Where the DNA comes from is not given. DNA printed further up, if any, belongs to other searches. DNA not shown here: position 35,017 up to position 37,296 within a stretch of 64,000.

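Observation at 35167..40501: Compact triple radical-SAM/SPASM + PqqD + S26 peptidase + HprK-like cassette with an adjacent Cys-rich precursor: candidate undescribed RiPP-type system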

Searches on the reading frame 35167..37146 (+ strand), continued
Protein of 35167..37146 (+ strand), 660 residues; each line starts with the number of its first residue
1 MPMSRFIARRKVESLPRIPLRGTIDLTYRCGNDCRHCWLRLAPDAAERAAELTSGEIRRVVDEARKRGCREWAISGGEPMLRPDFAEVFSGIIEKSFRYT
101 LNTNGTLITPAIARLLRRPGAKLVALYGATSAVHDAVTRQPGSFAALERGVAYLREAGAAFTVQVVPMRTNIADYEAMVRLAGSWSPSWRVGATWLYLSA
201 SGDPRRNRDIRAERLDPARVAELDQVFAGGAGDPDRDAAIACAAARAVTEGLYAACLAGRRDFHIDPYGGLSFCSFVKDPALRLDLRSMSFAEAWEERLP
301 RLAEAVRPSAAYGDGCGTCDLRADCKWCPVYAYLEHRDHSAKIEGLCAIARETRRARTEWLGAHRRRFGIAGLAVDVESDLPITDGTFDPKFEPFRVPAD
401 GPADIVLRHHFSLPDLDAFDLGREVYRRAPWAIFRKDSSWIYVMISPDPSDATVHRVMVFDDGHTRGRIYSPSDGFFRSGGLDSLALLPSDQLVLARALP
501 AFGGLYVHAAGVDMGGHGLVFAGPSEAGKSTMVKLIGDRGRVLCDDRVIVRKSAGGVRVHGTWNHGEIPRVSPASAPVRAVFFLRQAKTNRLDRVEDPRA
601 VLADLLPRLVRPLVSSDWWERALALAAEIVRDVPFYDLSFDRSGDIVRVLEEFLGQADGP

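Call 29: search_protein_families(library=ncbifam, proteins=[L042:8001-10037:+, L042:10040-11206:+, L042:13993-15252:+, L042:13170-13466:+, L077:4986-5924:+, L076:8049-9002:+, L077:3691-4839:-, L033:7983-9959:+, L052:7917-9980:+, L072:7962-9932:+], max_evalue=1e-10)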
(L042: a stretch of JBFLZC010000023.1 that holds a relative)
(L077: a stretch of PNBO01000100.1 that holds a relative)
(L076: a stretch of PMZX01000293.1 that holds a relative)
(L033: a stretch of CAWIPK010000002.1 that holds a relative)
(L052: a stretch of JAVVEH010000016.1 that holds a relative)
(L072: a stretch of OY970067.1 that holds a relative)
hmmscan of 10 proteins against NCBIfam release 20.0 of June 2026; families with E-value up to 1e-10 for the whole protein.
L042:8001-10037:+ (679 aa): 25 families
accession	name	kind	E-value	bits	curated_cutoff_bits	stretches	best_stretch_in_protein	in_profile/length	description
TIGR04545.1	rSAM_ahbD_hemeb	equivalog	1.7e-31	109.9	500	1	23-216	5-192/339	heme b synthase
TIGR04055.1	rSAM_NirJ2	equivalog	2.2e-26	93.2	500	1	23-342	5-317/326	putative heme d1 biosynthesis radical SAM protein NirJ2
TIGR04251.1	SCM_rSAM_ScmF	equivalog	2e-25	90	400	1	24-183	10-172/353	SynChlorMet cassette radical SAM/SPASM protein ScmF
TIGR03962.1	mycofact_rSAM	equivalog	1.1e-24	87.2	265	1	22-188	16-181/339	mycofactocin radical SAM maturase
TIGR04051.1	rSAM_NirJ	equivalog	1.9e-21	76.4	515.45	1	23-182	7-165/354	heme d1 biosynthesis radical SAM protein NirJ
TIGR04546.1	rSAM_ahbC_deAc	equivalog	7.7e-20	71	650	1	23-194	44-213/390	12,18-didecarboxysiroheme deacetylase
TIGR02668.1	moaA_archaeal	equivalog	6.4e-19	68.1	325.25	1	23-182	15-175/303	GTP 3',8-cyclase MoaA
TIGR04053.2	TIGR04053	equivalog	1.6e-18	67.1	395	1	23-187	13-181/366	TIGR04053 family radical SAM/SPASM domain-containing protein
TIGR04054.1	rSAM_NirJ1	equivalog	4.8e-18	64.9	650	1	23-208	41-224/387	putative heme d1 biosynthesis radical SAM protein NirJ1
TIGR04103.1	rSAM_nif11_3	equivalog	3.7e-17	62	725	1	23-162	10-147/412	nif11-class peptide radical SAM maturase 3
TIGR04250.1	SCM_rSAM_ScmE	equivalog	4.6e-17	62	400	1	22-173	7-158/358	SynChlorMet cassette radical SAM/SPASM protein ScmE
TIGR02666.1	moaA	equivalog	5.5e-17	61.7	284.05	1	24-183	16-183/336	GTP 3',8-cyclase MoaA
NF001199.0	PRK00164.2-1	equivalog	6.2e-17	61.7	231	1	22-182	16-177/308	GTP 3',8-cyclase MoaA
TIGR04347.1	pseudo_SAM_Halo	equivalog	1.3e-16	60.9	525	1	23-181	43-200/390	TIGR04347 family pseudo-SAM/SPASM protein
TIGR03977.1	rSAM_pair_HxsC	equivalog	1.7e-16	59.9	267.9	1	21-185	28-196/292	His-Xaa-Ser system radical SAM maturase HxsC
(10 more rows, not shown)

L042:10040-11206:+ (389 aa): 22 families
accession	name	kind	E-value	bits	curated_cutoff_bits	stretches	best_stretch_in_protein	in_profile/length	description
TIGR04055.1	rSAM_NirJ2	equivalog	3.8e-25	89.1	500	1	29-192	6-164/326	putative heme d1 biosynthesis radical SAM protein NirJ2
TIGR04545.1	rSAM_ahbD_hemeb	equivalog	4.8e-25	88.7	500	1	27-191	4-164/339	heme b synthase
TIGR04251.1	SCM_rSAM_ScmF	equivalog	5.5e-22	78.6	400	1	23-180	4-160/353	SynChlorMet cassette radical SAM/SPASM protein ScmF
TIGR02109.1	PQQ_syn_pqqE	equivalog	3.2e-20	72.4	381.35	1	25-192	9-172/358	pyrroloquinoline quinone biosynthesis protein PqqE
TIGR04250.1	SCM_rSAM_ScmE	equivalog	5.7e-20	71.5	400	1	25-189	5-162/358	SynChlorMet cassette radical SAM/SPASM protein ScmE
TIGR03962.1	mycofact_rSAM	equivalog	4.4e-19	68.8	265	1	26-282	15-261/339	mycofactocin radical SAM maturase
NF045574.1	sacti_mat_StsB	exception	4.9e-19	68.5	625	1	27-189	100-256/466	StsB family radical SAM/SPASM domain sactipeptide maturase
TIGR04546.1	rSAM_ahbC_deAc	equivalog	8e-19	67.7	650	1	28-175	44-186/390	12,18-didecarboxysiroheme deacetylase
TIGR02666.1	moaA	equivalog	2.9e-18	66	284.05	1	24-167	11-156/336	GTP 3',8-cyclase MoaA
NF050035.1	rSAM_WgK_link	exception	1.6e-17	63.5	650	1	25-169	11-151/367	radical SAM/SPASM peptide maturase WgkB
TIGR02668.1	moaA_archaeal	equivalog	6e-17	61.6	325.25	1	24-147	11-129/303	GTP 3',8-cyclase MoaA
TIGR04347.1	pseudo_SAM_Halo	equivalog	7.5e-17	61.7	525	1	28-157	43-167/390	TIGR04347 family pseudo-SAM/SPASM protein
NF001199.0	PRK00164.2-1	equivalog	1.5e-15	57.1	231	1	24-158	13-142/308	GTP 3',8-cyclase MoaA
TIGR04051.1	rSAM_NirJ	equivalog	5.6e-14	51.9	515.45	1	28-185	7-159/354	heme d1 biosynthesis radical SAM protein NirJ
TIGR04054.1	rSAM_NirJ1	equivalog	1.5e-13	50.2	650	1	29-158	42-166/387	putative heme d1 biosynthesis radical SAM protein NirJ1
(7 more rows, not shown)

L042:13993-15252:+ (420 aa): 31 families (the best 25 are shown)
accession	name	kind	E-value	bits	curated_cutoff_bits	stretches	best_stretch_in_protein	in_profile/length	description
TIGR04545.1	rSAM_ahbD_hemeb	equivalog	1.1e-23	84.2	500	1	75-238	3-163/339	heme b synthase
TIGR04250.1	SCM_rSAM_ScmE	equivalog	1.7e-22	79.8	400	1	71-236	2-164/358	SynChlorMet cassette radical SAM/SPASM protein ScmE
TIGR04051.1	rSAM_NirJ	equivalog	2.6e-21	76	515.45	1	78-243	8-169/354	heme d1 biosynthesis radical SAM protein NirJ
TIGR03962.1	mycofact_rSAM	equivalog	3.7e-21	75.7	265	1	69-388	9-317/339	mycofactocin radical SAM maturase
NF045574.1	sacti_mat_StsB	exception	5.1e-20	71.8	625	1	77-237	101-256/466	StsB family radical SAM/SPASM domain sactipeptide maturase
TIGR02668.1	moaA_archaeal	equivalog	7.2e-20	71.2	325.25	1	73-239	11-175/303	GTP 3',8-cyclase MoaA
TIGR04251.1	SCM_rSAM_ScmF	equivalog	1.8e-19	70.4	400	1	77-233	9-165/353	SynChlorMet cassette radical SAM/SPASM protein ScmF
TIGR04055.1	rSAM_NirJ2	equivalog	2.9e-19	69.8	500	1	77-237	5-161/326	putative heme d1 biosynthesis radical SAM protein NirJ2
NF001199.0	PRK00164.2-1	equivalog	5.4e-19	68.5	231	1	73-238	13-176/308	GTP 3',8-cyclase MoaA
TIGR04053.2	TIGR04053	equivalog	6.1e-19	68.5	395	1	69-260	5-194/366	TIGR04053 family radical SAM/SPASM domain-containing protein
TIGR02666.1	moaA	equivalog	6.1e-19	68.2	284.05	1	74-240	12-183/336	GTP 3',8-cyclase MoaA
TIGR02109.1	PQQ_syn_pqqE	equivalog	2.7e-18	66.1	381.35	1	68-238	3-170/358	pyrroloquinoline quinone biosynthesis protein PqqE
TIGR04054.1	rSAM_NirJ1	equivalog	5.2e-18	64.8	650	1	74-238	38-198/387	putative heme d1 biosynthesis radical SAM protein NirJ1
TIGR04546.1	rSAM_ahbC_deAc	equivalog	8.1e-18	64.4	650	1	76-238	43-201/390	12,18-didecarboxysiroheme deacetylase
TIGR04340.1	rSAM_ACGX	hypoth_equivalog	1.4e-17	64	400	1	73-245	4-177/341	radical SAM/SPASM domain protein, ACGX system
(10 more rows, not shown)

L042:13170-13466:+ (99 aa): 0 families

L077:4986-5924:+ (313 aa): 0 families

L076:8049-9002:+ (318 aa): 0 families

L077:3691-4839:- (382 aa): 28 families (the best 25 are shown)
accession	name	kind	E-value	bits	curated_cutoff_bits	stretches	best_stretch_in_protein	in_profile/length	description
TIGR04545.1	rSAM_ahbD_hemeb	equivalog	7.3e-32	111.1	500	1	30-192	5-164/339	heme b synthase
TIGR04055.1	rSAM_NirJ2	equivalog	3.9e-28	98.9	500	1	31-192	6-163/326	putative heme d1 biosynthesis radical SAM protein NirJ2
TIGR04051.1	rSAM_NirJ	equivalog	1e-27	97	515.45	1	30-203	7-176/354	heme d1 biosynthesis radical SAM protein NirJ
TIGR04250.1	SCM_rSAM_ScmE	equivalog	3e-26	92.2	400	1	24-196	2-171/358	SynChlorMet cassette radical SAM/SPASM protein ScmE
TIGR04053.2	TIGR04053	equivalog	4.5e-26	92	395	1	24-191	7-174/366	TIGR04053 family radical SAM/SPASM domain-containing protein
TIGR03962.1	mycofact_rSAM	equivalog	2.2e-25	89.6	265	1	29-326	16-310/339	mycofactocin radical SAM maturase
NF045574.1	sacti_mat_StsB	exception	1.7e-24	86.5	625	1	31-191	102-257/466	StsB family radical SAM/SPASM domain sactipeptide maturase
TIGR04546.1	rSAM_ahbC_deAc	equivalog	1.5e-23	83.2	650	1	29-192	43-202/390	12,18-didecarboxysiroheme deacetylase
TIGR02109.1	PQQ_syn_pqqE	equivalog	1.3e-22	80.2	381.35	1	23-191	5-170/358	pyrroloquinoline quinone biosynthesis protein PqqE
TIGR04054.1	rSAM_NirJ1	equivalog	2.6e-21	75.7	650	1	3-192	15-199/387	putative heme d1 biosynthesis radical SAM protein NirJ1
TIGR04103.1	rSAM_nif11_3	equivalog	2.4e-19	69.3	725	1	28-188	8-163/412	nif11-class peptide radical SAM maturase 3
TIGR04303.1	GeoRSP_rSAM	equivalog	2.5e-19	70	400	1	31-327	11-305/325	GeoRSP system radical SAM/SPASM protein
TIGR04347.1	pseudo_SAM_Halo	equivalog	3.9e-19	69.2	525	1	29-201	42-210/390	TIGR04347 family pseudo-SAM/SPASM protein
TIGR04251.1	SCM_rSAM_ScmF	equivalog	1.3e-18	67.6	400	1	31-191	10-170/353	SynChlorMet cassette radical SAM/SPASM protein ScmF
NF050035.1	rSAM_WgK_link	exception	1.8e-17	63.4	650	1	28-185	12-163/367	radical SAM/SPASM peptide maturase WgkB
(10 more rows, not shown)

L033:7983-9959:+ (659 aa): 24 families
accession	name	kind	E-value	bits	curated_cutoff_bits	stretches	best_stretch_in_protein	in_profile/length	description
TIGR04545.1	rSAM_ahbD_hemeb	equivalog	3.6e-34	118.7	500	1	19-340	5-327/339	heme b synthase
TIGR03962.1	mycofact_rSAM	equivalog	8.8e-31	107.3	265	1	19-328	17-310/339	mycofactocin radical SAM maturase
TIGR04055.1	rSAM_NirJ2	equivalog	1.5e-29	103.6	500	1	21-344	7-318/326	putative heme d1 biosynthesis radical SAM protein NirJ2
TIGR04251.1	SCM_rSAM_ScmF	equivalog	2.4e-28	99.5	400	1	20-180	10-173/353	SynChlorMet cassette radical SAM/SPASM protein ScmF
TIGR04051.1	rSAM_NirJ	equivalog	1.9e-24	86.3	515.45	1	19-178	7-165/354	heme d1 biosynthesis radical SAM protein NirJ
TIGR04250.1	SCM_rSAM_ScmE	equivalog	1.5e-22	80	400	1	18-204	7-194/358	SynChlorMet cassette radical SAM/SPASM protein ScmE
TIGR04546.1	rSAM_ahbC_deAc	equivalog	2.7e-21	75.8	650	1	19-177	44-201/390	12,18-didecarboxysiroheme deacetylase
TIGR04053.2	TIGR04053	equivalog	1.2e-20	74.2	395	1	20-179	14-176/366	TIGR04053 family radical SAM/SPASM domain-containing protein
TIGR04347.1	pseudo_SAM_Halo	equivalog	2.6e-19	69.8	525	1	19-152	43-175/390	TIGR04347 family pseudo-SAM/SPASM protein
TIGR04054.1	rSAM_NirJ1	equivalog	3.8e-19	68.6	650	1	20-177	42-198/387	putative heme d1 biosynthesis radical SAM protein NirJ1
NF045574.1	sacti_mat_StsB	exception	8.3e-18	64.5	625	1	20-177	102-257/466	StsB family radical SAM/SPASM domain sactipeptide maturase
TIGR02109.1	PQQ_syn_pqqE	equivalog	1.4e-17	63.7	381.35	1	13-180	6-173/358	pyrroloquinoline quinone biosynthesis protein PqqE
TIGR02668.1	moaA_archaeal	equivalog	8.2e-17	61.1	325.25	1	18-178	14-175/303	GTP 3',8-cyclase MoaA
TIGR04303.1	GeoRSP_rSAM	equivalog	4.9e-16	59.2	400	1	19-178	10-166/325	GeoRSP system radical SAM/SPASM protein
TIGR03977.1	rSAM_pair_HxsC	equivalog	8.4e-16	57.7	267.9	1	18-173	29-187/292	His-Xaa-Ser system radical SAM maturase HxsC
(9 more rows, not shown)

L052:7917-9980:+ (688 aa): 24 families
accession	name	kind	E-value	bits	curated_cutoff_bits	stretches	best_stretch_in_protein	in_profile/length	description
TIGR04545.1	rSAM_ahbD_hemeb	equivalog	6.8e-34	117.8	500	1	40-234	5-193/339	heme b synthase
TIGR04055.1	rSAM_NirJ2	equivalog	4.3e-27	95.5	500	1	40-201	5-165/326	putative heme d1 biosynthesis radical SAM protein NirJ2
TIGR03962.1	mycofact_rSAM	equivalog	5.2e-26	91.6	265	1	39-206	16-182/339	mycofactocin radical SAM maturase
TIGR04251.1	SCM_rSAM_ScmF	equivalog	4.4e-24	85.5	400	1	41-201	10-173/353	SynChlorMet cassette radical SAM/SPASM protein ScmF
TIGR02109.1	PQQ_syn_pqqE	equivalog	2.9e-22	79.1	381.35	1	38-201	10-173/358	pyrroloquinoline quinone biosynthesis protein PqqE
TIGR04051.1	rSAM_NirJ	equivalog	4.7e-19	68.6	515.45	1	40-199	7-165/354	heme d1 biosynthesis radical SAM protein NirJ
TIGR03977.1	rSAM_pair_HxsC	equivalog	6.3e-18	64.7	267.9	1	39-200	29-193/292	His-Xaa-Ser system radical SAM maturase HxsC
TIGR02668.1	moaA_archaeal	equivalog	6.4e-18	64.8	325.25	1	39-198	14-174/303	GTP 3',8-cyclase MoaA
TIGR04053.2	TIGR04053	equivalog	7.4e-18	64.9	395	1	41-200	14-176/366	TIGR04053 family radical SAM/SPASM domain-containing protein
TIGR04546.1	rSAM_ahbC_deAc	equivalog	1.8e-17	63.2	650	1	40-199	44-202/390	12,18-didecarboxysiroheme deacetylase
NF001199.0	PRK00164.2-1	equivalog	5.6e-17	61.8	231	1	38-198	15-176/308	GTP 3',8-cyclase MoaA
TIGR02666.1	moaA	equivalog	1.1e-16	60.7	284.05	1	39-200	14-183/336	GTP 3',8-cyclase MoaA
TIGR04250.1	SCM_rSAM_ScmE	equivalog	1.8e-16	60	400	1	34-196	2-164/358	SynChlorMet cassette radical SAM/SPASM protein ScmE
TIGR04054.1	rSAM_NirJ1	equivalog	5e-16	58.3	650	1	40-199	41-199/387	putative heme d1 biosynthesis radical SAM protein NirJ1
TIGR04103.1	rSAM_nif11_3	equivalog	8e-16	57.6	725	1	40-179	10-147/412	nif11-class peptide radical SAM maturase 3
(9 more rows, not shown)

L072:7962-9932:+ (657 aa): 25 families
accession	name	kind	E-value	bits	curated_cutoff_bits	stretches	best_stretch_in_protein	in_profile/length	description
TIGR04545.1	rSAM_ahbD_hemeb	equivalog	3.2e-34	118.9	500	1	24-187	5-168/339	heme b synthase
TIGR04055.1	rSAM_NirJ2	equivalog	4.3e-28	98.8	500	1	25-183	6-163/326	putative heme d1 biosynthesis radical SAM protein NirJ2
TIGR03962.1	mycofact_rSAM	equivalog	8e-27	94.3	265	1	24-329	17-310/339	mycofactocin radical SAM maturase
TIGR04251.1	SCM_rSAM_ScmF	equivalog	1.9e-25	90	400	1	25-185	10-173/353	SynChlorMet cassette radical SAM/SPASM protein ScmF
TIGR04250.1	SCM_rSAM_ScmE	equivalog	1.2e-19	70.5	400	1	22-202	6-187/358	SynChlorMet cassette radical SAM/SPASM protein ScmE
TIGR04051.1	rSAM_NirJ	equivalog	2.6e-19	69.4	515.45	1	24-183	7-165/354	heme d1 biosynthesis radical SAM protein NirJ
TIGR04053.2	TIGR04053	equivalog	1.6e-18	67.1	395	1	25-183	14-175/366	TIGR04053 family radical SAM/SPASM domain-containing protein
TIGR04546.1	rSAM_ahbC_deAc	equivalog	2.8e-18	65.9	650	1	24-184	44-203/390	12,18-didecarboxysiroheme deacetylase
TIGR02668.1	moaA_archaeal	equivalog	4.3e-18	65.3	325.25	1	23-183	14-175/303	GTP 3',8-cyclase MoaA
NF050035.1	rSAM_WgK_link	exception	1e-17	64.2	650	1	18-154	8-144/367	radical SAM/SPASM peptide maturase WgkB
TIGR04054.1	rSAM_NirJ1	equivalog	1.9e-17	63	650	1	25-211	42-226/387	putative heme d1 biosynthesis radical SAM protein NirJ1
NF001199.0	PRK00164.2-1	equivalog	4.8e-17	62.1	231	1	23-182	16-176/308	GTP 3',8-cyclase MoaA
TIGR04340.1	rSAM_ACGX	hypoth_equivalog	1.5e-16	60.6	400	1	24-177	8-165/341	radical SAM/SPASM domain protein, ACGX system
TIGR02666.1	moaA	equivalog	8.7e-16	57.8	284.05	1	23-183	14-182/336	GTP 3',8-cyclase MoaA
TIGR02109.1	PQQ_syn_pqqE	equivalog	3.7e-15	55.7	381.35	1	18-185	6-173/358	pyrroloquinoline quinone biosynthesis protein PqqE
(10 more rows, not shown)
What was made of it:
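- On SynChlorMet cassette (NCBIfam equivalogs): Distant loci score 60-100 bits (call 29).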

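Call 38: search_protein_families(library=pfam, proteins=[L032:967-2235:-, L042:5122-6222:+, L041:13166-14971:+, L062:13176-15014:+, L052:13315-15123:-, L074:4578-6473:+, L052:15149-16399:-, L001:1263-3803:-], max_evalue=0.001)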
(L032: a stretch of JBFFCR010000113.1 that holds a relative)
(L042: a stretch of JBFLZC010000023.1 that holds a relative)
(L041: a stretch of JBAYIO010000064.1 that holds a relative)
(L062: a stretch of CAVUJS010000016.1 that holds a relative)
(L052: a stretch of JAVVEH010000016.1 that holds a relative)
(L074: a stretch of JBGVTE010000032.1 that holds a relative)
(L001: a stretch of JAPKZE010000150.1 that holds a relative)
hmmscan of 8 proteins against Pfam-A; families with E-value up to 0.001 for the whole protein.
L032:967-2235:- (422 aa): 1 family
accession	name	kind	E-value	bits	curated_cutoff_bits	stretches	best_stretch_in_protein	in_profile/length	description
PF14907.12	NTP_transf_5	-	6.9e-49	167.1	31.2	1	41-307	2-249/249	Uncharacterised nucleotidyltransferase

L042:5122-6222:+ (367 aa): 1 family
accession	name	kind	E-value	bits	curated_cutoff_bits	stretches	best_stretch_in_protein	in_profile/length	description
PF14907.12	NTP_transf_5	-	1.3e-38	133.5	31.2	1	39-268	9-238/249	Uncharacterised nucleotidyltransferase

L041:13166-14971:+ (602 aa): 4 families
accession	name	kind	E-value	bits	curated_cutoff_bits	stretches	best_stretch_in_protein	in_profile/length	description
PF00664.28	ABC_membrane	-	1.3e-46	159.9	28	1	54-324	2-274/274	ABC transporter transmembrane region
PF00005.33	ABC_tran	-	2.2e-34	119.4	25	1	386-534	2-137/137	ABC transporter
PF02463.25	SMC_N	-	7.9e-08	32.4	40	1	243-578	109-213/220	RecF/RecN/SMC N terminal domain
PF13304.12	AAA_21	-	9.1e-05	23.1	27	0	505-566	237-302/304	AAA domain, putative AbiEii toxin, Type IV TA system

L062:13176-15014:+ (613 aa): 6 families
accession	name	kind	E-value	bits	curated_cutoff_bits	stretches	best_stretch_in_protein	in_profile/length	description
PF00005.33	ABC_tran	-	1.2e-30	107.3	25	1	380-532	3-137/137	ABC transporter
PF13304.12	AAA_21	-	2.2e-10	41.5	27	1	504-560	238-298/304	AAA domain, putative AbiEii toxin, Type IV TA system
PF00664.28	ABC_membrane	-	1.8e-06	28.3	28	1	157-305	119-265/274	ABC transporter transmembrane region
PF02463.25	SMC_N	-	3.2e-05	23.9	40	0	503-574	136-211/220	RecF/RecN/SMC N terminal domain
PF13476.12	AAA_23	-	0.00058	21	27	1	382-409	14-40/201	AAA domain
PF13401.12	AAA_22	-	0.00074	20.3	27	0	388-425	5-33/130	AAA domain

L052:13315-15123:- (602 aa): 8 families
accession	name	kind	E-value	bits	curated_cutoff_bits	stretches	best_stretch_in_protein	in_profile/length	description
PF00005.33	ABC_tran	-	4e-33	115.3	25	1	373-526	1-136/137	ABC transporter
PF00664.28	ABC_membrane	-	1e-08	35.7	28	1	35-299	7-264/274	ABC transporter transmembrane region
PF13304.12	AAA_21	-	9.2e-08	32.9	27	0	386-406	2-22/304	AAA domain, putative AbiEii toxin, Type IV TA system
PF02463.25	SMC_N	-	3.5e-06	27.1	40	1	384-567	25-209/220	RecF/RecN/SMC N terminal domain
PF19263.5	DUF5906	-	0.00015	22.8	27.6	0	388-439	1-54/114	Family of unknown function (DUF5906)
PF13555.12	AAA_29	-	0.00043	20.4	27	0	375-407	14-46/61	P-loop containing region of AAA domain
PF13481.12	AAA_25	-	0.00074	19.6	27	0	355-422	9-66/195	AAA domain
PF13191.12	AAA_16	-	0.00099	20.1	32.6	0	384-478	25-102/167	AAA ATPase domain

L074:4578-6473:+ (632 aa): 5 families
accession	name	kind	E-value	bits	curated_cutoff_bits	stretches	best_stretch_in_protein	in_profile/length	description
PF00664.28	ABC_membrane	-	1.9e-45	156.1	28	1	72-341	2-273/274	ABC transporter transmembrane region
PF00005.33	ABC_tran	-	4.8e-36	124.8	25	1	403-552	1-137/137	ABC transporter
PF13304.12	AAA_21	-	5.6e-06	27.1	27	0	417-486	3-92/304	AAA domain, putative AbiEii toxin, Type IV TA system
PF03266.21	NTPase_1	-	9.9e-05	22.7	23.9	0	468-549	25-103/168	NTPase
PF02463.25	SMC_N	-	0.00044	20.2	40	0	432-589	99-206/220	RecF/RecN/SMC N terminal domain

L052:15149-16399:- (416 aa): 1 family
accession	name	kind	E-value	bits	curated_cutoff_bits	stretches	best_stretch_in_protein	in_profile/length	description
PF14907.12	NTP_transf_5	-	1.6e-56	192.1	31.2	1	33-281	2-248/249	Uncharacterised nucleotidyltransferase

L001:1263-3803:- (846 aa): 0 families
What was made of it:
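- Relatives also carry the PF14907 nucleotidyltransferase (call 38). Relatives carry dedicated ABC exporters (call 38). A PF14907 nucleotidyltransferase accompanies the system in relatives (call 38).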
